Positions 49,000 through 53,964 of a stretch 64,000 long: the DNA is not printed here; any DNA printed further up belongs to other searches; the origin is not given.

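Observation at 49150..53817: Fungal/plant-type (Trl1-like) tRNA ligase with ligase, kinase and CPD domains in an apicomplexan-like genome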

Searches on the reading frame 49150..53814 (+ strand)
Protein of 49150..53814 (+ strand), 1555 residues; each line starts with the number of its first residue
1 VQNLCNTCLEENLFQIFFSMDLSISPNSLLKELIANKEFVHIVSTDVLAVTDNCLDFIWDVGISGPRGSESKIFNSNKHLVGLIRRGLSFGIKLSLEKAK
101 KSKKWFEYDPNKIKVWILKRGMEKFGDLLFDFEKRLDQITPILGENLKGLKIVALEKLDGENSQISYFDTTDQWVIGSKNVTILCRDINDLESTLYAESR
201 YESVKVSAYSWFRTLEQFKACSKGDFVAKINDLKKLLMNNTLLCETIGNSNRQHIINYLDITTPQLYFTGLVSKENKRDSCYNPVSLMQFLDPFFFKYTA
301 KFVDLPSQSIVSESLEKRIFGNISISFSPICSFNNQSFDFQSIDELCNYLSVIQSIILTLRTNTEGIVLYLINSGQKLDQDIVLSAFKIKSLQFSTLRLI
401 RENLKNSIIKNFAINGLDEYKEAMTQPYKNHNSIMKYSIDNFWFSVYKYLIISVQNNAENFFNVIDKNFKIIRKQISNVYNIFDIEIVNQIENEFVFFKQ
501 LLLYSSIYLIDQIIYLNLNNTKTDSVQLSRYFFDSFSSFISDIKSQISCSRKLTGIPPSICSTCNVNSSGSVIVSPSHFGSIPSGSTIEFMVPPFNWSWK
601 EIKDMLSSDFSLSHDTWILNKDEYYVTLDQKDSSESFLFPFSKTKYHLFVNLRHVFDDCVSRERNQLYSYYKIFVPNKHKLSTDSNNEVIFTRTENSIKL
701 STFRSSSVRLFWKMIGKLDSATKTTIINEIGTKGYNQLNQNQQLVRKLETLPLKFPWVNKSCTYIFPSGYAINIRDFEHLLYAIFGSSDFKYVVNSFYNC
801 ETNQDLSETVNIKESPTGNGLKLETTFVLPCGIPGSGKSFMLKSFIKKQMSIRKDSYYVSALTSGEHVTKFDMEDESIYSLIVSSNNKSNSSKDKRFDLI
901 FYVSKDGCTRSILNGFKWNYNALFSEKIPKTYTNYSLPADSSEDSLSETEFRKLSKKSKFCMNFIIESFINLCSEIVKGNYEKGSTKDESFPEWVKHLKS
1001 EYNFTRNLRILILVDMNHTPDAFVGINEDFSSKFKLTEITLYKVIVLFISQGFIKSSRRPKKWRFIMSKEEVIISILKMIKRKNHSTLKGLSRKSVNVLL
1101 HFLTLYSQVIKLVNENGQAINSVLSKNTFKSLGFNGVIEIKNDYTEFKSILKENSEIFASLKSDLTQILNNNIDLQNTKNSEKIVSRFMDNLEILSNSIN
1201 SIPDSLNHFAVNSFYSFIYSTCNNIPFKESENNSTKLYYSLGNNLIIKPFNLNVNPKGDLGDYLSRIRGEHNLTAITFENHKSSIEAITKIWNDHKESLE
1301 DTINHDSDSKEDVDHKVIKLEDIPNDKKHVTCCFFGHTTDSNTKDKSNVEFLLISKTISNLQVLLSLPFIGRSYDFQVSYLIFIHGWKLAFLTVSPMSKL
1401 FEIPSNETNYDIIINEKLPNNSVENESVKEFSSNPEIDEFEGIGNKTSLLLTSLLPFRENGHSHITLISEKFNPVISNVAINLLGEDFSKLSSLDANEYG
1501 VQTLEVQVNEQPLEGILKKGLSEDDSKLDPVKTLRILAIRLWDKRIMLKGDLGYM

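Call 3: search_protein_families(library=pfam, proteins=[window:49150-53814:+], max_evalue=10)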
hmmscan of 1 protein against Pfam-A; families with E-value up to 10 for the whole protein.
window:49150-53814:+ (1555 aa): 3 families
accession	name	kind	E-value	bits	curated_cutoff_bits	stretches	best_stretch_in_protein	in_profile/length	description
PF01691.21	Adeno_E1B_19K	-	0.02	14.9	25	1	1101-1172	5-76/135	Adenovirus E1B 19K protein / small t-antigen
PF09414.15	RNA_ligase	-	0.13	12.9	27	1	151-248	2-74/171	RNA ligase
PF24883.2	NPHP3_N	-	1.6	9.3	24.8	1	827-851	24-48/164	Nephrocystin 3, N-terminal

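Call 4: search_solved_structures(query=window:49150-53814:+, max_evalue=10, show_alignments=3)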
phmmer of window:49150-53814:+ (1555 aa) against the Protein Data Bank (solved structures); distinct sequences matched with E-value up to 10: 3.
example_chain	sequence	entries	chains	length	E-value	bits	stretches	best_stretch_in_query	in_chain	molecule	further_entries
2j5u_A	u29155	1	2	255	0.073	13.9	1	1122-1180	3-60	MREC PROTEIN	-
2cfh_C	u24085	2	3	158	0.4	11.4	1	416-474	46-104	TRAFFICKING PROTEIN PARTICLE COMPLEX SUBUNIT 6B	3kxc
2bjn_A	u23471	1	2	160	0.42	11.4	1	416-474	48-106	TRAFFICKING PROTEIN PARTICLE COMPLEX SUBUNIT 6B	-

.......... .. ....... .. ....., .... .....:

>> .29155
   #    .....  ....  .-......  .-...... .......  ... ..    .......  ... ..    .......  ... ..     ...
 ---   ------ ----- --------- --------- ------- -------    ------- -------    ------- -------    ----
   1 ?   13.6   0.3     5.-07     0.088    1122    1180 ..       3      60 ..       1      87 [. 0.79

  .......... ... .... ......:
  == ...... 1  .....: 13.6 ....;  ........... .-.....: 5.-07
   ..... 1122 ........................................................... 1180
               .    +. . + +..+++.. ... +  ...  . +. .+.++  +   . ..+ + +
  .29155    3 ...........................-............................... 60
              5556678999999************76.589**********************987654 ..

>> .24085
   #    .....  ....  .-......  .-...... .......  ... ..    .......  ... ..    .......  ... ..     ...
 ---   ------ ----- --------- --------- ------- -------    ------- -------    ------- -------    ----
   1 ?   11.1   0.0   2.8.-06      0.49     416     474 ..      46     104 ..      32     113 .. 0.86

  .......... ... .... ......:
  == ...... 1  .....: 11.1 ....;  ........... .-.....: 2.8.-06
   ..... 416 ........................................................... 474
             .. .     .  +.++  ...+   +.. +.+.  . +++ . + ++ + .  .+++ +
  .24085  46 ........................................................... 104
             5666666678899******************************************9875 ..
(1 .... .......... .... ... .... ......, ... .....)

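Call 5: find_homologous_proteins(query=window:49150-53814:+, max_evalue=0.001)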
Query window:49150-53814:+ (1555 aa): 9 proteins with E <= 0.001 among 8000 candidates.
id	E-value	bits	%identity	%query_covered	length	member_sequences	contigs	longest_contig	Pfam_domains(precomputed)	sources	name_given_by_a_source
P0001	0.0e+0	3424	100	99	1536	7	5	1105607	-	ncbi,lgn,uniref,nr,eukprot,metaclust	ncbi:hypothetical protein [Cryptosporidium parvum Iowa II]|uniref:Uncharacterized protein n=2 Tax=Cr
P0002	0.0e+0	2822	83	99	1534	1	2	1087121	-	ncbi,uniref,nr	ncbi:hypothetical protein CmeUKMEL1_11505 [Cryptosporidium meleagridis]|uniref:Uncharacterized prote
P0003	0.0e+0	2347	69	99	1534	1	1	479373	-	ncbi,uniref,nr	ncbi:uncharacterized protein ELE39_001440 [Cryptosporidium sp. chipmunk genotype I]|uniref:uncharact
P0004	0.0e+0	1801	56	99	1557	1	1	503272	PF09511.16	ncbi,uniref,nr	ncbi:uncharacterized protein cubi_01150 [Cryptosporidium ubiquitum]|uniref:Uncharacterized protein n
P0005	0.0e+0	1535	47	98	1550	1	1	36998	-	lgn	-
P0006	0.0e+0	1452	46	99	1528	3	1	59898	-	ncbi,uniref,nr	ncbi:hypothetical protein OJ252_2454 [Cryptosporidium canis]|uniref:Uncharacterized protein n=1 Tax=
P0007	6.2e-268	911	37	98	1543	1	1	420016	PF09414.16,PF09511.16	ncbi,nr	ncbi:hypothetical protein HWI79_796 [Cryptosporidium felis]|nr:hypothetical protein HWI79_796 [Crypt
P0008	1.8e-204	700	33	98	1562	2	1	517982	-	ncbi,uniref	ncbi:hypothetical protein RS030_213337 [Cryptosporidium xiaoi]|uniref:Uncharacterized protein n=1 Ta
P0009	3.3e-199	683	32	98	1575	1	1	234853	-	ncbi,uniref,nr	ncbi:hypothetical protein FG386_003268 [Cryptosporidium ryanae]|uniref:uncharacterized protein n=1 T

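Call 7: search_solved_structures(query=A1, max_evalue=10, show_alignments=4)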
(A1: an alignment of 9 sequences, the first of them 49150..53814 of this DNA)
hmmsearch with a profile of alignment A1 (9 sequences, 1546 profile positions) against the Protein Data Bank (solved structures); distinct sequences matched with E-value up to 10: 6.
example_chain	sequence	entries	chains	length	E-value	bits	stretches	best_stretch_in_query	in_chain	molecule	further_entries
3kdq_A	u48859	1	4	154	0.0087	16.7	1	1148-1266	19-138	uncharacterized conserved protein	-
6jim_A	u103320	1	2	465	0.88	10.1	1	810-864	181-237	helicase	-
9d8a_A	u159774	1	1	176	2.1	8.8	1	810-832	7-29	Rhizopus azygosporus Kinase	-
7y38_Y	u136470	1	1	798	2.3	8.7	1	810-861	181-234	Protease nsP2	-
9nzg_A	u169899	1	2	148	2.6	8.5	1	1096-1211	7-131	De novo designed protein, EPIC Q51N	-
9nze_A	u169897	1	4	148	3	8.3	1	1096-1211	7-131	De novo designed protein, EPIC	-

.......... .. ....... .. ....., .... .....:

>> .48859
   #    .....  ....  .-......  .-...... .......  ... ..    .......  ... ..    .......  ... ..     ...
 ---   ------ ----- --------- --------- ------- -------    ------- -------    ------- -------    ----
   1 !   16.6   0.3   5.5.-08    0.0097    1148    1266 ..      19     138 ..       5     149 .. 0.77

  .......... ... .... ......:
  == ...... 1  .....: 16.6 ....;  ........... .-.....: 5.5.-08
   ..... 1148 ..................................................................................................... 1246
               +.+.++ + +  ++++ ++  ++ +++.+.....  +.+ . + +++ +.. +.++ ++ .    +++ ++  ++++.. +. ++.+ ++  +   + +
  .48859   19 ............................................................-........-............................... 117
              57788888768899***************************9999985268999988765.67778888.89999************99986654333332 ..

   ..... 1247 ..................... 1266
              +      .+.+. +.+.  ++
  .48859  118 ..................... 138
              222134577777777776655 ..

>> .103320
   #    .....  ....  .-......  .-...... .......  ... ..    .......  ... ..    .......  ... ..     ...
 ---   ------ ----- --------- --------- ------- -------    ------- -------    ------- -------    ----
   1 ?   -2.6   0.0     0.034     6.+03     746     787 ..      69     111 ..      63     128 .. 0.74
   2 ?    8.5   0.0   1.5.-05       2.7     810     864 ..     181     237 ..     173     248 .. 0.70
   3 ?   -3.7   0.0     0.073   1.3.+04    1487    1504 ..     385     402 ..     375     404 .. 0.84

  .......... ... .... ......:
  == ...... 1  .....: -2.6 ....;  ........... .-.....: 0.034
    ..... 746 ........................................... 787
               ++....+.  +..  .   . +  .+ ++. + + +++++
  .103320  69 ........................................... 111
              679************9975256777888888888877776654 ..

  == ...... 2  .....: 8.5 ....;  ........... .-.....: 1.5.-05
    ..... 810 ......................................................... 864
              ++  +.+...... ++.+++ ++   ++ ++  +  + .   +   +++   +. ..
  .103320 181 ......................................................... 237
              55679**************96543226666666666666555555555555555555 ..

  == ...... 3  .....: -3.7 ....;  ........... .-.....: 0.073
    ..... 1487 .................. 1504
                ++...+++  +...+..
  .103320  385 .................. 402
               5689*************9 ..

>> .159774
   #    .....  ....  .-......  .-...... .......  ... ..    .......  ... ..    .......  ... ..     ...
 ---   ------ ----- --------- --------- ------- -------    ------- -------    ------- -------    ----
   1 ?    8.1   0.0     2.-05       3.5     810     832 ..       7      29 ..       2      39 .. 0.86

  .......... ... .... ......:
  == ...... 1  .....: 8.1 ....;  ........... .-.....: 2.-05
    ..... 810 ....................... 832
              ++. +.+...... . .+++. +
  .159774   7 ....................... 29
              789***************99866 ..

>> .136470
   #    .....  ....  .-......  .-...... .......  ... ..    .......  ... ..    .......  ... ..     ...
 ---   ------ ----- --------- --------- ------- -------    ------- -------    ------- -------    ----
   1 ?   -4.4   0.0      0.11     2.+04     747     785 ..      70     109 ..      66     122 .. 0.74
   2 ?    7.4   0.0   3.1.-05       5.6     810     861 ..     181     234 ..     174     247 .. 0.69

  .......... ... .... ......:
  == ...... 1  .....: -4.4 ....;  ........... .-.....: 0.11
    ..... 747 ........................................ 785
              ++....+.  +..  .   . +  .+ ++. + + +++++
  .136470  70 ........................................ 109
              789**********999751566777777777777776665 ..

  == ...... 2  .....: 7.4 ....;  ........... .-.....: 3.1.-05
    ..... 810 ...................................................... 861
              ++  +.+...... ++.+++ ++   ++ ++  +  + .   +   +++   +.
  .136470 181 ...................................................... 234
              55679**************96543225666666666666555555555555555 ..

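Call 8: search_protein_families(library=pfam, alignment_id=A1, max_evalue=1)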
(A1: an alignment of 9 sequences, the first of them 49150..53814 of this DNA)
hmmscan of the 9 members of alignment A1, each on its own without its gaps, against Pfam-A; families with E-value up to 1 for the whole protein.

A. member 1, window:49150-53814:+ (1555 aa): 2 families
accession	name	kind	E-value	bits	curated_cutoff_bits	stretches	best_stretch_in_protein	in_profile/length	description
PF01691.21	Adeno_E1B_19K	-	0.02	14.9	25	1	1101-1172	5-76/135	Adenovirus E1B 19K protein / small t-antigen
PF09414.15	RNA_ligase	-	0.13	12.9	27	1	151-248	2-74/171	RNA ligase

B. families by the number of members that match (of 9 scanned): 21 families
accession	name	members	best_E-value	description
PF09414.15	RNA_ligase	8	1.3e-05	RNA ligase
PF24883.2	NPHP3_N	5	0.001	Nephrocystin 3, N-terminal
PF09511.15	RNA_lig_T4_1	4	5.9e-07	RNA ligase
PF01443.25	Viral_helicase1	4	0.0021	Viral superfamily 1 RNA helicase core domain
PF13401.12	AAA_22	4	0.11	AAA domain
PF13191.12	AAA_16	2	0.0074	AAA ATPase domain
PF00910.28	RNA_helicase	2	0.043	RNA helicase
PF01691.21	Adeno_E1B_19K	1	0.02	Adenovirus E1B 19K protein / small t-antigen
PF25536.1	DUF7920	1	0.06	Domain of unknown function (DUF7920)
PF22301.2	AUDH_beta_propeller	1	0.085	Aldos-2-ulose dehydratase, beta-propeller domain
PF25609.1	Unc5_NetrinR_N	1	0.092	Netrin receptor unc-5 N-terminal domain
PF14425.11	Imm3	1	0.1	Immunity protein Imm3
PF15327.11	Tankyrase_bdg_C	1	0.11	Tankyrase binding protein C terminal domain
PF10073.14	GapR_DNA-bd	1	0.13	GapR-like, DNA-binding domain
PF22434.1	PilW_C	1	0.15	PilW, C-terminal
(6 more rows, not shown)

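Call 18: find_homologous_proteins(query=A1, max_evalue=0.01)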
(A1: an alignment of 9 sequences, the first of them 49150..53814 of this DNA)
Query A1 (9 sequences) (1555 aa, profile of the alignment): 9 proteins with E <= 0.01 among 8000 candidates.
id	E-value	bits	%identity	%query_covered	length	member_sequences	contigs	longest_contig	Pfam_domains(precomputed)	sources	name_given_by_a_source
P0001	0.0e+0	2505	100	99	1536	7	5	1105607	-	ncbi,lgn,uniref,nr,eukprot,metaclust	ncbi:hypothetical protein [Cryptosporidium parvum Iowa II]|uniref:Uncharacterized protein n=2 Tax=Cr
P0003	0.0e+0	2486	69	99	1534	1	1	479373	-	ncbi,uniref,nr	ncbi:uncharacterized protein ELE39_001440 [Cryptosporidium sp. chipmunk genotype I]|uniref:uncharact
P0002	0.0e+0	2461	83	99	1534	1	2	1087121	-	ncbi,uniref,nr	ncbi:hypothetical protein CmeUKMEL1_11505 [Cryptosporidium meleagridis]|uniref:Uncharacterized prote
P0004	0.0e+0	2432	56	99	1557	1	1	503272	PF09511.16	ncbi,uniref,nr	ncbi:uncharacterized protein cubi_01150 [Cryptosporidium ubiquitum]|uniref:Uncharacterized protein n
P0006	0.0e+0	2336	46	99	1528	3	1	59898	-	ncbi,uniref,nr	ncbi:hypothetical protein OJ252_2454 [Cryptosporidium canis]|uniref:Uncharacterized protein n=1 Tax=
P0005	0.0e+0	2321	47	98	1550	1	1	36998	-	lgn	-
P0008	0.0e+0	2130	33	98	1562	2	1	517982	-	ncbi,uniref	ncbi:hypothetical protein RS030_213337 [Cryptosporidium xiaoi]|uniref:Uncharacterized protein n=1 Ta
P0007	0.0e+0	2129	37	98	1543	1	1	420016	PF09414.16,PF09511.16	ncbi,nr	ncbi:hypothetical protein HWI79_796 [Cryptosporidium felis]|nr:hypothetical protein HWI79_796 [Crypt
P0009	0.0e+0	2104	32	98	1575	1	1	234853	-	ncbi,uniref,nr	ncbi:hypothetical protein FG386_003268 [Cryptosporidium ryanae]|uniref:uncharacterized protein n=1 T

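Call 46: search_protein_families(library=ncbifam, proteins=[window:49207-53814:+], max_evalue=10)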
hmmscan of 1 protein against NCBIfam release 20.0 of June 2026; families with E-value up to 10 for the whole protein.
window:49207-53814:+ (1536 aa): 1 family
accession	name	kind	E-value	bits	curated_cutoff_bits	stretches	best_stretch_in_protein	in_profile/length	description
TIGR03420.1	DnaA_homol_Hda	equivalog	0.15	11.5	194.8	1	805-863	37-95/226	DnaA regulatory inactivator Hda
